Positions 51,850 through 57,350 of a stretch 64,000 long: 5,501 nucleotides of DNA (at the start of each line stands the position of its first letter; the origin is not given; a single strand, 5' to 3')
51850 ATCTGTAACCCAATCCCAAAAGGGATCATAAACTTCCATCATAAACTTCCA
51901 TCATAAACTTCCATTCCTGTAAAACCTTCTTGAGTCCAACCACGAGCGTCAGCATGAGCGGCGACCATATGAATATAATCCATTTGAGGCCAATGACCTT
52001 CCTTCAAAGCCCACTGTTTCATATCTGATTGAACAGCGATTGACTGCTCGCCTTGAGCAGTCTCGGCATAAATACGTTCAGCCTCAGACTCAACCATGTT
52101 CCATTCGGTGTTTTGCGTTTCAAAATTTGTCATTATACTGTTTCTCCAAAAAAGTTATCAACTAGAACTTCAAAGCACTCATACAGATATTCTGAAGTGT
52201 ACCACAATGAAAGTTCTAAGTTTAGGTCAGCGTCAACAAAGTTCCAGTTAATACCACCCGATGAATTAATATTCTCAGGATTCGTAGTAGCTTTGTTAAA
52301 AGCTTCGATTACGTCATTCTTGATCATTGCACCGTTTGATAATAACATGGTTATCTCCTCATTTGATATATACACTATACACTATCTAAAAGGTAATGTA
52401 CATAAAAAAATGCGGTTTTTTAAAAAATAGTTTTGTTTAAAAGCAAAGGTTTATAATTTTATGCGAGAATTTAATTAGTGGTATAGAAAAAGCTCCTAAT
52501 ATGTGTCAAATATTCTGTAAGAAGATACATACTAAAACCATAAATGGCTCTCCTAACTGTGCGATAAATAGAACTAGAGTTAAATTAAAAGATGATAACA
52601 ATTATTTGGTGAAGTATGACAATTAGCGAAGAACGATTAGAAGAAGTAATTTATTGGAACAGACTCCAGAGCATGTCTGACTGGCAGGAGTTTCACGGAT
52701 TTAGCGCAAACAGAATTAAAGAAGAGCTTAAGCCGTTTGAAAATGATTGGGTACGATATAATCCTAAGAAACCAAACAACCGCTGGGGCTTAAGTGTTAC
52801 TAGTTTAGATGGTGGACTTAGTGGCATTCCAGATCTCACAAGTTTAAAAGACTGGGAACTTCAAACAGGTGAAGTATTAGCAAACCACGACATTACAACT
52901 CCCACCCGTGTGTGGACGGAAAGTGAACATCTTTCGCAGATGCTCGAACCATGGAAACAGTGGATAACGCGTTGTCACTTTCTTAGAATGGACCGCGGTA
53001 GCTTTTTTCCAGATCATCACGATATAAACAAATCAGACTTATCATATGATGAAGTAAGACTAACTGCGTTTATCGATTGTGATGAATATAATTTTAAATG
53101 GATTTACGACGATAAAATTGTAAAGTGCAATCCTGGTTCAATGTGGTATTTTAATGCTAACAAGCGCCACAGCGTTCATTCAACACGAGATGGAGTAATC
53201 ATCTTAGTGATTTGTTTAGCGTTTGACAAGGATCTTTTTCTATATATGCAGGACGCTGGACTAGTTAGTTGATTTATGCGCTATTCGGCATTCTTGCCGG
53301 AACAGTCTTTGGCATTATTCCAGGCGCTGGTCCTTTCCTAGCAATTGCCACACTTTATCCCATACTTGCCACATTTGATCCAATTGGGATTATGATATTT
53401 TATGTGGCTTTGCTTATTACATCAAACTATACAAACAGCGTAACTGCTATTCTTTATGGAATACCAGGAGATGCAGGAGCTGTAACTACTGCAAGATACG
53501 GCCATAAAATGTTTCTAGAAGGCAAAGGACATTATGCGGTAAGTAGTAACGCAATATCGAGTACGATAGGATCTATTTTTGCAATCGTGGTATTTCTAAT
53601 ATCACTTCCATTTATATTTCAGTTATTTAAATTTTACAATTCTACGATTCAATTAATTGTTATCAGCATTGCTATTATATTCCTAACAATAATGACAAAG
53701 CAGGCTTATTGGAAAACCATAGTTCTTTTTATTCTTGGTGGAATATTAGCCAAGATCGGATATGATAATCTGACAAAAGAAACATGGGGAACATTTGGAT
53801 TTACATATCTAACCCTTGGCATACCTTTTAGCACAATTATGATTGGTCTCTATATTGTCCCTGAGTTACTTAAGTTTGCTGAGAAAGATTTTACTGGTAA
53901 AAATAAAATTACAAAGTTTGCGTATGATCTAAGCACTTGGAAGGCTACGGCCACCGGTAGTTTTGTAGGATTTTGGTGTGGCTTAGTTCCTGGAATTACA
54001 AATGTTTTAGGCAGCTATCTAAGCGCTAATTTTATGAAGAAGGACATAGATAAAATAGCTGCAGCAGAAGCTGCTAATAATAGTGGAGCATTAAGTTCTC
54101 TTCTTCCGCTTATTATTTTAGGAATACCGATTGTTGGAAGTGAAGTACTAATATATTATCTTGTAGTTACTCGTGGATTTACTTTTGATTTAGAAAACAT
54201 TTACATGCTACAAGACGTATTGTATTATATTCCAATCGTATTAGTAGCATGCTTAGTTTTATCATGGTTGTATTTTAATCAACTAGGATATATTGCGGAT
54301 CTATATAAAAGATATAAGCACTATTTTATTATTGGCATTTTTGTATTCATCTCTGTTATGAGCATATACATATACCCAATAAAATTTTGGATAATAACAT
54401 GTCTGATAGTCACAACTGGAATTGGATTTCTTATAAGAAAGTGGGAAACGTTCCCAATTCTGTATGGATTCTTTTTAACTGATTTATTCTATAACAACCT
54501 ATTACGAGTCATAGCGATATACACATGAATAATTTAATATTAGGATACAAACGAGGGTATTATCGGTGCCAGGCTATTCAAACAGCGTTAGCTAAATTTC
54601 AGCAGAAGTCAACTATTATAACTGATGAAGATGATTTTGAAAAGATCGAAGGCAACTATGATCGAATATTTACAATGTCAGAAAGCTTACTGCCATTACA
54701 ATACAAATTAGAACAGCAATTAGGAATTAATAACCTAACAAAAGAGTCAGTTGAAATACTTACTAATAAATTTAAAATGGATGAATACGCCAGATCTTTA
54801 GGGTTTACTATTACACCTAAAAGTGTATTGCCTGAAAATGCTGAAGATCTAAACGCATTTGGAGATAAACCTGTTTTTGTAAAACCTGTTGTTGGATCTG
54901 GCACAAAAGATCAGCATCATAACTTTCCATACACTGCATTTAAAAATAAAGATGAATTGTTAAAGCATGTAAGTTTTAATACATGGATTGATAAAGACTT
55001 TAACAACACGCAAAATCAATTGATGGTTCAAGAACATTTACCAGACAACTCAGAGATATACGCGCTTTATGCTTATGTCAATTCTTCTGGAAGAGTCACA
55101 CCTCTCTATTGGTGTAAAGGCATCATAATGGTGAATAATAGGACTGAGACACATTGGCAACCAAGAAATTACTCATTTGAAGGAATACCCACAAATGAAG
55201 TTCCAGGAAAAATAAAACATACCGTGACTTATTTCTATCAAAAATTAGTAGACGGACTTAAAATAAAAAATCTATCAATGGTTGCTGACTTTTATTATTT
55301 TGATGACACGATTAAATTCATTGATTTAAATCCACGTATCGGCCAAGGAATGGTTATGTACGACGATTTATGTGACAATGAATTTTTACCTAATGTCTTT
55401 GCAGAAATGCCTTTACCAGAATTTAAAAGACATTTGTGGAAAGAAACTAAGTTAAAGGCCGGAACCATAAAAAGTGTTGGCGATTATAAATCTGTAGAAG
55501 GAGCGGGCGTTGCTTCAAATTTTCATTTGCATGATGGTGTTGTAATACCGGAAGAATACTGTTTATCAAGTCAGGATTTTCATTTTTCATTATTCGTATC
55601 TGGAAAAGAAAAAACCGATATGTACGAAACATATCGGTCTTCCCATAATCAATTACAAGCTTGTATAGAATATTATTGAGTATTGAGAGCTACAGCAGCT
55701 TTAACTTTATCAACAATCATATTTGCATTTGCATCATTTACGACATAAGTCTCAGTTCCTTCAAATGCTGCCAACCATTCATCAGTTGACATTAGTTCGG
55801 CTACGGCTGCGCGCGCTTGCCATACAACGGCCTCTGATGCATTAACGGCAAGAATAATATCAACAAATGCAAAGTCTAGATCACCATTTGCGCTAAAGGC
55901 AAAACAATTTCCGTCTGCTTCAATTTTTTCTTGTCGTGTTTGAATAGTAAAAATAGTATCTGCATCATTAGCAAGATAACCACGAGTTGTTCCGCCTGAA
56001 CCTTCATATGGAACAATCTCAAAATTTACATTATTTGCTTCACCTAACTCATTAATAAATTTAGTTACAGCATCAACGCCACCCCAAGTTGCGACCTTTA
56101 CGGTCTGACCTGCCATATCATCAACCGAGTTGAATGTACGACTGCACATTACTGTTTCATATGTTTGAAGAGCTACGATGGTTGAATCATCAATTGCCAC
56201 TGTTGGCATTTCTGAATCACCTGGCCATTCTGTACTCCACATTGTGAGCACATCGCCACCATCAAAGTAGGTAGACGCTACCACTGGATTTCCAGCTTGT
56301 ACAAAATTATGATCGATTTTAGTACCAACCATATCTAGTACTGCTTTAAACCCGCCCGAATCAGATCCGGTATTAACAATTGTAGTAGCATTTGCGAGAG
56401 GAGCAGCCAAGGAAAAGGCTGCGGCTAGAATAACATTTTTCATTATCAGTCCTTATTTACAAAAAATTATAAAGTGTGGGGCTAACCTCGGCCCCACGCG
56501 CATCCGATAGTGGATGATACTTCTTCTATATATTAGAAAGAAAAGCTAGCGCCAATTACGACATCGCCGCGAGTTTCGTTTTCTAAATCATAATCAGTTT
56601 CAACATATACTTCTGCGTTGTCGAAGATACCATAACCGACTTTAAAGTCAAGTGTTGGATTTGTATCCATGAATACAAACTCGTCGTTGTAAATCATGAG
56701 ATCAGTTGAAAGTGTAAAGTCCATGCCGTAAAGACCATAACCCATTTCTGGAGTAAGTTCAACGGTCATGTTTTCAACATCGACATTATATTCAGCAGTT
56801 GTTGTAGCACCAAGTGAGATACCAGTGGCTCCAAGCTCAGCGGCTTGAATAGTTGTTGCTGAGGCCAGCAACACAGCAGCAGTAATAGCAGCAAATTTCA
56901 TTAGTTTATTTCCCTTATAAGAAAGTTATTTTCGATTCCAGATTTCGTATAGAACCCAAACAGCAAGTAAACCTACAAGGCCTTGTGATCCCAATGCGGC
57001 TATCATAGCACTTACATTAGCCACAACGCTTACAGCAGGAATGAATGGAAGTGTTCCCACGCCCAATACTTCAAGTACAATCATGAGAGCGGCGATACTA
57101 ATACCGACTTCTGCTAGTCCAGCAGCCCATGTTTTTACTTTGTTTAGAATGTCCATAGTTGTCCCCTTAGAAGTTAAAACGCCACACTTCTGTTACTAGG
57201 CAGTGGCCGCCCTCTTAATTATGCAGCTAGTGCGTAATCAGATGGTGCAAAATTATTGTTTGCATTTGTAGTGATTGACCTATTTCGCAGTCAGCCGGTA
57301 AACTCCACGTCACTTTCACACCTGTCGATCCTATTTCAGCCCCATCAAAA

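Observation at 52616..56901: Candidate new system: hydroxylase + ATP-grasp ligase + complete uptake chain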

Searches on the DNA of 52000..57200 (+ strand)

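Call 11: search_dna_similar(query=window:52000-57200:+, collection=phages, mode=distant, max_rows=20)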
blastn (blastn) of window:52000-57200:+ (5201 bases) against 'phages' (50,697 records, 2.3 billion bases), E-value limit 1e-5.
No match.

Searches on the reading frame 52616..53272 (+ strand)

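Call 3: search_protein_families(library=pfam, proteins=[window:52616-53272:+], max_evalue=0.1)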
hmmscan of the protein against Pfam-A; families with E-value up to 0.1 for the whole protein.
window:52616-53272:+ (218 aa): 1 family
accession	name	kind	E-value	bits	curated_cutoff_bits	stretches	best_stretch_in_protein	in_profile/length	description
PF07883.17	Cupin_2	-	0.023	14.9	27.2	1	161-194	30-63/70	Cupin domain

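Call 4: search_protein_families(library=phrogs, proteins=[window:52616-53272:+], max_evalue=0.01)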
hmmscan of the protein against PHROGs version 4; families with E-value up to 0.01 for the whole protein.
window:52616-53272:+ (218 aa): 0 families

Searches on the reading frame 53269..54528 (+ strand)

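Call 3: search_protein_families(library=pfam, proteins=[window:53269-54528:+], max_evalue=0.1)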
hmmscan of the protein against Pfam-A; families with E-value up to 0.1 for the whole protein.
window:53269-54528:+ (419 aa): 1 family
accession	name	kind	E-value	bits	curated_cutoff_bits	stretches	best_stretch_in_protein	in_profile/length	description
PF01970.21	TctA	-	7.2e-62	209.8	28.9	1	2-393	2-415/423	Tripartite tricarboxylate transporter TctA family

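Call 4: search_protein_families(library=phrogs, proteins=[window:53269-54528:+], max_evalue=0.01)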
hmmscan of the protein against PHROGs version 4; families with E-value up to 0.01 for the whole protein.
window:53269-54528:+ (419 aa): 0 families

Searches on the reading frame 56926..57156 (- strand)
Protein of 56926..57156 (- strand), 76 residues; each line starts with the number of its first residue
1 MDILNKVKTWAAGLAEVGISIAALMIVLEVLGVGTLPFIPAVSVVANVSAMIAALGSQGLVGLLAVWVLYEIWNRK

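Call 3: search_protein_families(library=pfam, proteins=[window:56926-57156:-], max_evalue=0.1)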
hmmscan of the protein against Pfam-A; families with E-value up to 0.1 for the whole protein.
window:56926-57156:- (76 aa): 1 family
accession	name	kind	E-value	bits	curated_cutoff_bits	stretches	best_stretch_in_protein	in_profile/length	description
PF19747.4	DUF6234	-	0.082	13.8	27.5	1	4-70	29-93/129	Family of unknown function (DUF6234)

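Call 4: search_protein_families(library=phrogs, proteins=[window:56926-57156:-], max_evalue=0.01)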
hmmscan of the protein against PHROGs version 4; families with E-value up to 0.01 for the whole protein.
window:56926-57156:- (76 aa): 0 families
